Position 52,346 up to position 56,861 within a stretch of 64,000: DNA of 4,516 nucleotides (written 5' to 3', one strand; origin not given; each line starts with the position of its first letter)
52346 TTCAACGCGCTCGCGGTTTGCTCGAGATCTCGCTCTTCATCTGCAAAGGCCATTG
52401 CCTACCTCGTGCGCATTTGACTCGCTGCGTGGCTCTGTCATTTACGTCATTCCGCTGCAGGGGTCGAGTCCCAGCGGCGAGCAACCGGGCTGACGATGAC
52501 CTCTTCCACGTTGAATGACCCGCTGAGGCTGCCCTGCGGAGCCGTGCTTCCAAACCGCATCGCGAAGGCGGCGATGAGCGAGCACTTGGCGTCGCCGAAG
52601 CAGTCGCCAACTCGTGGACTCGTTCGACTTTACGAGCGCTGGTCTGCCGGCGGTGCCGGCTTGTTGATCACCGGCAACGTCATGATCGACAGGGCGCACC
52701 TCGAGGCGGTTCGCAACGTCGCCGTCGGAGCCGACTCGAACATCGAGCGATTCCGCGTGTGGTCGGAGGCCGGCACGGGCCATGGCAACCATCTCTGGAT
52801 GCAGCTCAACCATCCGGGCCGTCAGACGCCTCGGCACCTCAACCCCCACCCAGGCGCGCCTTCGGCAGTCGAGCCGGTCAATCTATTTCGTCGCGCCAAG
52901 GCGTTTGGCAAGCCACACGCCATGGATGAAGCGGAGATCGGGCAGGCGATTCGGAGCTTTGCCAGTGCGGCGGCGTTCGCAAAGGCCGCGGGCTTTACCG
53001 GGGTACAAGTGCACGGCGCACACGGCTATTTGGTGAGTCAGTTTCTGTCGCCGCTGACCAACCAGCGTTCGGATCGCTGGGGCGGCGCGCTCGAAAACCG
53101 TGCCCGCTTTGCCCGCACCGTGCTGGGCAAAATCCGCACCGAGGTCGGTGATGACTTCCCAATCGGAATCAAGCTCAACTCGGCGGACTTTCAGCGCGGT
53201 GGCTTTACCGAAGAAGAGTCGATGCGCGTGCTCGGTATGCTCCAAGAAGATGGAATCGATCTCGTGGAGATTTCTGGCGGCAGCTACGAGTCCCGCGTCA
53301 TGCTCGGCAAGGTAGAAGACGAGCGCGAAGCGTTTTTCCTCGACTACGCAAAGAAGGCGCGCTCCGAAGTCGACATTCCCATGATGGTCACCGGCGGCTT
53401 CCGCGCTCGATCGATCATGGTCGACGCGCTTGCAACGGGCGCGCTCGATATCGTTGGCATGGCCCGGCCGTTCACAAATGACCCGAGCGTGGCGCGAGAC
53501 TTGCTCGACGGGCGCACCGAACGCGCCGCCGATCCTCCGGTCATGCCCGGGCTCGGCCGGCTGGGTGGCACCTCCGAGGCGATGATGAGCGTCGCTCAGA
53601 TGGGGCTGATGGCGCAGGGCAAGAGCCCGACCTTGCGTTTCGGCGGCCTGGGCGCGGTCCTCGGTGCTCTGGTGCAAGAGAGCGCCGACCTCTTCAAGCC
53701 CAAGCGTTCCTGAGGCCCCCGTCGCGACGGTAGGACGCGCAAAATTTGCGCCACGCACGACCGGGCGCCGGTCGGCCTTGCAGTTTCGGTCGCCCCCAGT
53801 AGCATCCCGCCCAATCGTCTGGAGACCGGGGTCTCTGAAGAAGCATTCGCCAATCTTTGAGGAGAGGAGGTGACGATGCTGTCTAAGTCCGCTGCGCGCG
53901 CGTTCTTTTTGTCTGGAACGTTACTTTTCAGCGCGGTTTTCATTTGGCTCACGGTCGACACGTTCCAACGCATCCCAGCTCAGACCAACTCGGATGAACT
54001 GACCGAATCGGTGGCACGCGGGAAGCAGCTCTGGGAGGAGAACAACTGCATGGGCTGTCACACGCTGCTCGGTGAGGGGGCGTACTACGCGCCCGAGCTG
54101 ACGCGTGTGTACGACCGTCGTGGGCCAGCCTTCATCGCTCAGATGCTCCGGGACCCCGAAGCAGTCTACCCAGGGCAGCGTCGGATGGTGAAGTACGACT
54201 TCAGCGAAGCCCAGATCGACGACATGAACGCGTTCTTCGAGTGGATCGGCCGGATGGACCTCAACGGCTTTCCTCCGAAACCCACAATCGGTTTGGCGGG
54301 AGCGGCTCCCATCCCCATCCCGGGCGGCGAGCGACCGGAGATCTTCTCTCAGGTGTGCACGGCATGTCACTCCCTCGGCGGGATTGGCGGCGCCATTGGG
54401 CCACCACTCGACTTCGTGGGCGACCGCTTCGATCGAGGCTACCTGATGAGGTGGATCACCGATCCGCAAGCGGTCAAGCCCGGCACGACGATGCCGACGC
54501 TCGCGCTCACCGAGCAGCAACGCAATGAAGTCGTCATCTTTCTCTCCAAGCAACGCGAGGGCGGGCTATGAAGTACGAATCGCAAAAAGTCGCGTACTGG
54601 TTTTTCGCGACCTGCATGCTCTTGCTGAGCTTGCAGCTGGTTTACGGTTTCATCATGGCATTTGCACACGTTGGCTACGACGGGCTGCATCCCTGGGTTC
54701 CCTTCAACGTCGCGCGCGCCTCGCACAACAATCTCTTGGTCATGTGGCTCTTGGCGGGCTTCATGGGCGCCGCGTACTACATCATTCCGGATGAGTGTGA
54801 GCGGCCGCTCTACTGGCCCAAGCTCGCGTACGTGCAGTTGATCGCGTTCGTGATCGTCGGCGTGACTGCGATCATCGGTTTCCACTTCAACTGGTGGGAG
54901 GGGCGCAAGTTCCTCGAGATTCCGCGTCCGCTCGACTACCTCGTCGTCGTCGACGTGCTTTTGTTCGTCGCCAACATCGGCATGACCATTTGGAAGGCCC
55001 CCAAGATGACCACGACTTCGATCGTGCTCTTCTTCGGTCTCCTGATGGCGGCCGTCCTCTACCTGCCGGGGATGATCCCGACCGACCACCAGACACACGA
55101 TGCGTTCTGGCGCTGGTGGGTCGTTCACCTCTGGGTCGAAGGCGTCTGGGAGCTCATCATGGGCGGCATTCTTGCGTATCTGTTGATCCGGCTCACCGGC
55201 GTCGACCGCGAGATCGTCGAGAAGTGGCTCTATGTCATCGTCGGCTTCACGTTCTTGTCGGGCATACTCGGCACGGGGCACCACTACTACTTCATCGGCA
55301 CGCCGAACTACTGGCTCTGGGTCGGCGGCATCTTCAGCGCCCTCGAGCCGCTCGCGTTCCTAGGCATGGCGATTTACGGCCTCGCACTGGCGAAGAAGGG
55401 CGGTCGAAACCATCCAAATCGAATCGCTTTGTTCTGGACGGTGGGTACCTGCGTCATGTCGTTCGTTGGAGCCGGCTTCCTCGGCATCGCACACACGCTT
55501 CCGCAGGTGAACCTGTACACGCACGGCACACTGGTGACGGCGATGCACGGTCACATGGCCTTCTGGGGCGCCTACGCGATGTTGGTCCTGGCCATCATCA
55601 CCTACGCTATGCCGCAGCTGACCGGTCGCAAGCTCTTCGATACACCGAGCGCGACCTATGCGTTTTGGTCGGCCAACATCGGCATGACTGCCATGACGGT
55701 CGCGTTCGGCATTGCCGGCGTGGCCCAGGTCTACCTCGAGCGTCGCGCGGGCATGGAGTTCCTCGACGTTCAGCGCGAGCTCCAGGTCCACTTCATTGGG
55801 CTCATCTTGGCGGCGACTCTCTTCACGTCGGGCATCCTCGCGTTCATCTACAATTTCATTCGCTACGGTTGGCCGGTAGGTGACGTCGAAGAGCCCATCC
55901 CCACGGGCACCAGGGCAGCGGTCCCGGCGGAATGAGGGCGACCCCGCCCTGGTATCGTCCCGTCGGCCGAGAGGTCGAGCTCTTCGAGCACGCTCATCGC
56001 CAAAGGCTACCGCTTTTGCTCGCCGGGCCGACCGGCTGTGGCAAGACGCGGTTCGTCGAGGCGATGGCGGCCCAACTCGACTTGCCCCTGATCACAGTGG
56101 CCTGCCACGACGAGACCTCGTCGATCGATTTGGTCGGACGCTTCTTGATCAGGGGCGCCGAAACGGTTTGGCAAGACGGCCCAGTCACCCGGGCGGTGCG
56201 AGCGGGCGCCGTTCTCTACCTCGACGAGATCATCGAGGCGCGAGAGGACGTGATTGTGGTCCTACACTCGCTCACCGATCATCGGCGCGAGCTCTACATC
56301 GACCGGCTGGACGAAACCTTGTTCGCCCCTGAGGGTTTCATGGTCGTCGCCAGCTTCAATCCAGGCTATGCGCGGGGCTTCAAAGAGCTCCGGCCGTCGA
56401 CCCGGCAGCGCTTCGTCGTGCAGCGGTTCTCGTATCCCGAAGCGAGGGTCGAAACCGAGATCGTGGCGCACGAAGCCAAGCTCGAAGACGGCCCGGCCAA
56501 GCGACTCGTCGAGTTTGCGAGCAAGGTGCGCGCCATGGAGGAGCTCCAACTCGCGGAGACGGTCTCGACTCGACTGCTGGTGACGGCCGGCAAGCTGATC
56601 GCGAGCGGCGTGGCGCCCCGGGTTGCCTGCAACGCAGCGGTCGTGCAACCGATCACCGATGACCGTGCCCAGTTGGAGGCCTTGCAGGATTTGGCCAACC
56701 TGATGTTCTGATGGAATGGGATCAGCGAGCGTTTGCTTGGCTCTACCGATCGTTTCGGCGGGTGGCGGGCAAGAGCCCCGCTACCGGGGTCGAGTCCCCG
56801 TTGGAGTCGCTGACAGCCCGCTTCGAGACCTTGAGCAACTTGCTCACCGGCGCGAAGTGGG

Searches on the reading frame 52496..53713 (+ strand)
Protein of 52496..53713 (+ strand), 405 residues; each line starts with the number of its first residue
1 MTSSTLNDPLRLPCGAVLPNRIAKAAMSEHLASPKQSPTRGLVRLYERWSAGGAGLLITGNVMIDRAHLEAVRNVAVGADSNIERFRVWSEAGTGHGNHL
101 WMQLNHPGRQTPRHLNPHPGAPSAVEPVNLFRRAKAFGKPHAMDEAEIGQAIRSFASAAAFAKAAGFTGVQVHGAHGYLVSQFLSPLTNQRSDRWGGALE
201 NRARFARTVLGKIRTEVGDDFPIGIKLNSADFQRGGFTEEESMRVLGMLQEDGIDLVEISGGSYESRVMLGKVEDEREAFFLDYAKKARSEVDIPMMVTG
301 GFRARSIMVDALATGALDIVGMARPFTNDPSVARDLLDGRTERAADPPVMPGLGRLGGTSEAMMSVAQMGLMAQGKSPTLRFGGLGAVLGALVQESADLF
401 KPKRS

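Call 70: search_protein_families(library=pfam, proteins=[window:52496-53713:+], max_evalue=0.00001)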
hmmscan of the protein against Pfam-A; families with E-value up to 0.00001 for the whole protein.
window:52496-53713:+ (405 aa): 1 family
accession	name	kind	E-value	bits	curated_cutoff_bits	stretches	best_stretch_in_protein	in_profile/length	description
PF00724.26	Oxidored_FMN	-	1.4e-53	182.9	27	1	17-340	12-339/342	NADH:flavin oxidoreductase / NADH oxidase family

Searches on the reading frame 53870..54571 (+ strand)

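Call 70: search_protein_families(library=pfam, proteins=[window:53870-54571:+], max_evalue=0.00001)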
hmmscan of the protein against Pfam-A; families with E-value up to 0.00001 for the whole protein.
window:53870-54571:+ (233 aa): 3 families
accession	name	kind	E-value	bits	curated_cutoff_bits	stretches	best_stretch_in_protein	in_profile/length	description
PF00034.26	Cytochrom_C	-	8e-18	66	21.3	1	48-122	1-85/90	Cytochrome c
PF13442.11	Cytochrome_CBB3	-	1.4e-11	45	27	0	157-225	8-68/68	Cytochrome C oxidase, cbb3-type, subunit III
PF02433.20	FixO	-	1e-05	25.6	29.6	0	176-219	102-145/219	Cytochrome C oxidase, mono-heme subunit/FixO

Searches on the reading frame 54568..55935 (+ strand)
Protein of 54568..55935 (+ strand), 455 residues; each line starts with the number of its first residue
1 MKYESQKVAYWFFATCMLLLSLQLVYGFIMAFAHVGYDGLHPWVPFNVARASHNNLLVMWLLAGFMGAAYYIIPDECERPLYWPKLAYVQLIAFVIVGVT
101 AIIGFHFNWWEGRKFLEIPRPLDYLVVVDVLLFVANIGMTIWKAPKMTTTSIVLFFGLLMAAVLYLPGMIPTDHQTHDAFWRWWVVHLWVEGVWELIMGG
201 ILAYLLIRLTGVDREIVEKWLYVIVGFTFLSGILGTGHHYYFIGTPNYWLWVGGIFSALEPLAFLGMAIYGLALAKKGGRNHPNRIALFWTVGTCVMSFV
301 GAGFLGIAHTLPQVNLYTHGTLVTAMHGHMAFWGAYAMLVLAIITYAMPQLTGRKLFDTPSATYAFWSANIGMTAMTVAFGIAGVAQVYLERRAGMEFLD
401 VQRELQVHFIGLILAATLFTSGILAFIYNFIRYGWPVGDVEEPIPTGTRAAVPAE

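Call 70: search_protein_families(library=pfam, proteins=[window:54568-55935:+], max_evalue=0.00001)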
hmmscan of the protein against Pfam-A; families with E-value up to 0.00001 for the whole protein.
window:54568-55935:+ (455 aa): 1 family
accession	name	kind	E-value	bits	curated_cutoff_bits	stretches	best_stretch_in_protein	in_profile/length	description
PF00115.25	COX1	-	7e-63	213.4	34.8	1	7-412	1-430/436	Cytochrome C and Quinol oxidase polypeptide I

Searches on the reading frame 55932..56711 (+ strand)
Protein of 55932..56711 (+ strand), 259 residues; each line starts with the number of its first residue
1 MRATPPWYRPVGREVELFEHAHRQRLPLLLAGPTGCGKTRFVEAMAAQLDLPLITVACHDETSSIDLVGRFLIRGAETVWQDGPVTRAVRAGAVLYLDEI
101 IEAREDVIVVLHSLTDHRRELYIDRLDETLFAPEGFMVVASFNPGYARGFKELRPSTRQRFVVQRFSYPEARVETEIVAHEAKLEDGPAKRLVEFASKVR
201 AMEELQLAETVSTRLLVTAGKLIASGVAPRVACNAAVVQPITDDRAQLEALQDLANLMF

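Call 70: search_protein_families(library=pfam, proteins=[window:55932-56711:+], max_evalue=0.00001)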
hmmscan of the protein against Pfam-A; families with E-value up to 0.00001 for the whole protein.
window:55932-56711:+ (259 aa): 4 families
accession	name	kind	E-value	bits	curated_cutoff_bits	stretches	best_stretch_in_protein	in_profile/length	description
PF07728.20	AAA_5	-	2.9e-32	112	22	1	27-161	1-139/139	AAA domain (dynein-related subfamily)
PF08406.16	CbbQ_C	-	9.6e-28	96.7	20.6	1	174-256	1-83/85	CbbQ/NirQ/NorQ C-terminal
PF01078.27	Mg_chelatase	-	4.9e-07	29.8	20.3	0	57-149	80-163/207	Magnesium chelatase, subunit ChlI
PF00004.35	AAA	-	1.4e-06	29.2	21.2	1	28-100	1-66/131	ATPase family associated with various cellular activities (AAA)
